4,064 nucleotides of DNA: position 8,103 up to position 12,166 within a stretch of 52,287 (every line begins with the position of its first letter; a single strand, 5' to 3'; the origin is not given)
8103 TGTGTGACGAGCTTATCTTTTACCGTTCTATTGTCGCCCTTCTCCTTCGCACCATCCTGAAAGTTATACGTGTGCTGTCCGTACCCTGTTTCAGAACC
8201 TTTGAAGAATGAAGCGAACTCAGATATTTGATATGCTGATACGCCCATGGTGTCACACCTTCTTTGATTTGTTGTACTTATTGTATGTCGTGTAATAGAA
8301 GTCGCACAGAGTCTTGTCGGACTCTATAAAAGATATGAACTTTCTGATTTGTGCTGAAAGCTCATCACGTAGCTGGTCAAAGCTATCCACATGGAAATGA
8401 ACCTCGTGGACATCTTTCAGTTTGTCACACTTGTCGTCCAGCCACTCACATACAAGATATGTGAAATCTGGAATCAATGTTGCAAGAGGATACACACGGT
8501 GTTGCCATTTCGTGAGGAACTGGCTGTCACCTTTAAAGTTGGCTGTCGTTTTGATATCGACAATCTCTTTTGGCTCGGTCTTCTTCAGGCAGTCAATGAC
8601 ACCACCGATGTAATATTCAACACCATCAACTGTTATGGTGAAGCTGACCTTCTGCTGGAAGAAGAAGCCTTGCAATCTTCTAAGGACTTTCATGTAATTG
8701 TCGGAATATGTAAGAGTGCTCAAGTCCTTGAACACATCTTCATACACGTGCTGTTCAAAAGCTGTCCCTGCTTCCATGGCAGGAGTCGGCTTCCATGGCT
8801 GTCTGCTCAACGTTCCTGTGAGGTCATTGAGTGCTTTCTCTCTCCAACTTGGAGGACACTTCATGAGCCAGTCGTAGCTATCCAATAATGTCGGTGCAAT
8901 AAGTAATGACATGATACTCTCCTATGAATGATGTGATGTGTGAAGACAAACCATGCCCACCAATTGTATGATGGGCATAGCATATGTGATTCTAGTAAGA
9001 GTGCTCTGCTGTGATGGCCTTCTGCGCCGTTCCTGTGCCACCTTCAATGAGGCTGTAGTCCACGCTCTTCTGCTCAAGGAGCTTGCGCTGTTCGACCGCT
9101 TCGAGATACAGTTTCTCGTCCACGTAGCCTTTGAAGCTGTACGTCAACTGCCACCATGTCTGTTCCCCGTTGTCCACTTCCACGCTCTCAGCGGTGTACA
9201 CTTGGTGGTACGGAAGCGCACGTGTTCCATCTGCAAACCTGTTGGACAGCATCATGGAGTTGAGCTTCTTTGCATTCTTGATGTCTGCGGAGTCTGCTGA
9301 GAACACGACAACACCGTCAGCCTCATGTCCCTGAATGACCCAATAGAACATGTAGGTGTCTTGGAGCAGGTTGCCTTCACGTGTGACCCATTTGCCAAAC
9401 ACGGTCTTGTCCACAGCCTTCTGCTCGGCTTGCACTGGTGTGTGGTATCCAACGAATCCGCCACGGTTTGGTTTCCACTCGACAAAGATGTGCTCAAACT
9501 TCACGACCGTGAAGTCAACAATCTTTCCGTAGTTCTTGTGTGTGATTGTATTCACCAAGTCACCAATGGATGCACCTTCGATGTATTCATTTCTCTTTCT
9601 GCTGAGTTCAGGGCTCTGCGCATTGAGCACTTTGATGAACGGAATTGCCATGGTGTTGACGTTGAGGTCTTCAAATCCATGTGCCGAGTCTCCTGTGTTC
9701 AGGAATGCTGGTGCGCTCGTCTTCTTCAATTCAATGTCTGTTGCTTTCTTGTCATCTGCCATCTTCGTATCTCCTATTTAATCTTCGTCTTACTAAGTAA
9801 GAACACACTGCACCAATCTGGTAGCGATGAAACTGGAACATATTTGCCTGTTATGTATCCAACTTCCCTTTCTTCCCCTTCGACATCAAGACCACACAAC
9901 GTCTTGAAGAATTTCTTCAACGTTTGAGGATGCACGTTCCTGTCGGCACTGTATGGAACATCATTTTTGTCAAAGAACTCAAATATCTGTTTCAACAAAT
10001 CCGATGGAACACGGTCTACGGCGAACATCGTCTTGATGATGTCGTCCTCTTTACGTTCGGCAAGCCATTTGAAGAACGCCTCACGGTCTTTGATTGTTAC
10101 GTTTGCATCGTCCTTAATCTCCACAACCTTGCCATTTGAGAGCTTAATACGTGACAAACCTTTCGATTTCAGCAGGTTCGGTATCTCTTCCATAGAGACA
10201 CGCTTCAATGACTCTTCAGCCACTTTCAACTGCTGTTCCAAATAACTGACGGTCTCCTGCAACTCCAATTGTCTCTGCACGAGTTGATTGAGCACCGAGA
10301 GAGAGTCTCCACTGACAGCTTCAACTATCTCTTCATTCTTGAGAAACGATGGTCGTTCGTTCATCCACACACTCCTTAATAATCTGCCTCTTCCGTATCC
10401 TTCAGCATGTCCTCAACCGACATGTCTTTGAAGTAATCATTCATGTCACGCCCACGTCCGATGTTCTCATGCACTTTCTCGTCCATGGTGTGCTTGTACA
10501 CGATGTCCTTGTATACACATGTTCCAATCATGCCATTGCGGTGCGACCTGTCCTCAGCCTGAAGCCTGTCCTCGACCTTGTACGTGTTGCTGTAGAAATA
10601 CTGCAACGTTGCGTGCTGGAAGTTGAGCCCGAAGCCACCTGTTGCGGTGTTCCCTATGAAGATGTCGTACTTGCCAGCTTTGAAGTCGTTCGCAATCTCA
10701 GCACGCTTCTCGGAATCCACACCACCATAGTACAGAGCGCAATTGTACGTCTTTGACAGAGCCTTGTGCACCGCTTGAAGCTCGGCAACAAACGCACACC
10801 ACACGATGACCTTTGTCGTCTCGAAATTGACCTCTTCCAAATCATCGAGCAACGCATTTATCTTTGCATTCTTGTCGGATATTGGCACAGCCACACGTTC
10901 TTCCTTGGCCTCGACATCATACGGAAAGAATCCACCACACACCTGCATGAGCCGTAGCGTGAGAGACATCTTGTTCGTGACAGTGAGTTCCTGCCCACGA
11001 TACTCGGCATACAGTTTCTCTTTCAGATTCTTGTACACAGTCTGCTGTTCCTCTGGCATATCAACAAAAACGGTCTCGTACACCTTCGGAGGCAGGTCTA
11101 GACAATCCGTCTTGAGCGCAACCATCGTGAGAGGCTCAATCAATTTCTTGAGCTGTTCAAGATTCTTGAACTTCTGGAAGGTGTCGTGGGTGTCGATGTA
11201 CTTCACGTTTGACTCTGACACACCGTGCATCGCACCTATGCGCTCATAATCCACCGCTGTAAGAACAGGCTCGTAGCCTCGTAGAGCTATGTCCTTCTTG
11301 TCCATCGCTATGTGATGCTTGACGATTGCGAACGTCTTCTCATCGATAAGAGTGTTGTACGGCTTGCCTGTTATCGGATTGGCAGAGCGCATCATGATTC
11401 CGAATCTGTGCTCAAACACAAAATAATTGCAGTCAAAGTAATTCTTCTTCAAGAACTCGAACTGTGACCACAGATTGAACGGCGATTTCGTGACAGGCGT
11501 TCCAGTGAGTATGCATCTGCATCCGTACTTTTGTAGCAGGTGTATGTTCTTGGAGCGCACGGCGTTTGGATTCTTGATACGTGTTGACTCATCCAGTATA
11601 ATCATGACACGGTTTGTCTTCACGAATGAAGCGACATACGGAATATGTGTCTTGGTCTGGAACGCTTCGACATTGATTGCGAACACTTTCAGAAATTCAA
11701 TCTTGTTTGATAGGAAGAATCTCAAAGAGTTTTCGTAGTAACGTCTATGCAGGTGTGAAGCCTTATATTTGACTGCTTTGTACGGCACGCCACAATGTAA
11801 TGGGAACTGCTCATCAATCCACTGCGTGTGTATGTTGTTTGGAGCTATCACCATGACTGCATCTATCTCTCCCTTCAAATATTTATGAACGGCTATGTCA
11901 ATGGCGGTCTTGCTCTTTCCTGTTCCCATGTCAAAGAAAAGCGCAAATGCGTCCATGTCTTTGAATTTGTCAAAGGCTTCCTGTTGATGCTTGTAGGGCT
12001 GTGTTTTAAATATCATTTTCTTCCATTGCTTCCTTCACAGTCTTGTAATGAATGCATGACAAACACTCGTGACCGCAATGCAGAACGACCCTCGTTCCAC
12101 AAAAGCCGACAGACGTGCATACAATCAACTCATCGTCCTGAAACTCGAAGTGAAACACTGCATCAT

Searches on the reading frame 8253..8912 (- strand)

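Call 53: search_protein_families(library=pfam, proteins=[window:8253-8912:-], max_evalue=0.01)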
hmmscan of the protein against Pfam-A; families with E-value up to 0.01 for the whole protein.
window:8253-8912:- (219 aa): 1 family
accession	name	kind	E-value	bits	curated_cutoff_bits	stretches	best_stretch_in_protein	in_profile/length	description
PF12684.13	DUF3799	-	0.006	16.8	26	0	90-154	99-155/233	PDDEXK-like domain of unknown function (DUF3799)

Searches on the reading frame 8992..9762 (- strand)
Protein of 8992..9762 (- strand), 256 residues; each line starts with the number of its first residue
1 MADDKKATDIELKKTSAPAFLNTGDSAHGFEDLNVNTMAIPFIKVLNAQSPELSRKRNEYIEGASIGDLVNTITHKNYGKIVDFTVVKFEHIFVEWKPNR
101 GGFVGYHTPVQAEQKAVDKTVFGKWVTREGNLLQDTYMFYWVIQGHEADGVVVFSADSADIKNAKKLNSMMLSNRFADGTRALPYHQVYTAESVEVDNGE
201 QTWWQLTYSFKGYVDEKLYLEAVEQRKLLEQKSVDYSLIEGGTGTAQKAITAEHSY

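Call 53: search_protein_families(library=pfam, proteins=[window:8992-9762:-], max_evalue=0.01)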
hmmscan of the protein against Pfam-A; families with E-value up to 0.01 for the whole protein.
window:8992-9762:- (256 aa): 1 family
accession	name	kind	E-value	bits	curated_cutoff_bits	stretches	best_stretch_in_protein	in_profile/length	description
PF23977.1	Pam3_Gp34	-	4.8e-41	141.6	27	1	14-234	3-234/235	Pam3 phage gp34-like protein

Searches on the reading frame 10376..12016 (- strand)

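Call 15: search_protein_families(library=phrogs, proteins=[window:10376-12016:-], max_evalue=0.001)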
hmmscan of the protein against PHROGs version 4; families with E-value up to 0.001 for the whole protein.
window:10376-12016:- (546 aa): 7 families
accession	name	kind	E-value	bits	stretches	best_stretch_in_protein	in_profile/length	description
phrog_62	-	DNA, RNA and nucleotide metabolism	3.7e-103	347.3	1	2-542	692-1145/1881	DNA helicase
phrog_16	-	DNA, RNA and nucleotide metabolism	2.7e-16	60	1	371-487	470-579/986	DNA helicase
phrog_29996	-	unknown function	2.3e-14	53.3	2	279-524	911-1158/1189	-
phrog_1685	-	unknown function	2.3e-07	29.4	0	4-74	828-898/2278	-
phrog_11354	-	unknown function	4.2e-06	27.4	1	442-519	16-94/116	-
phrog_11801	-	other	4.9e-06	25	0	276-335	1162-1224/2269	DNA methyltransferase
phrog_23807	-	unknown function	0.00066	18.5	0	382-448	508-582/1053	-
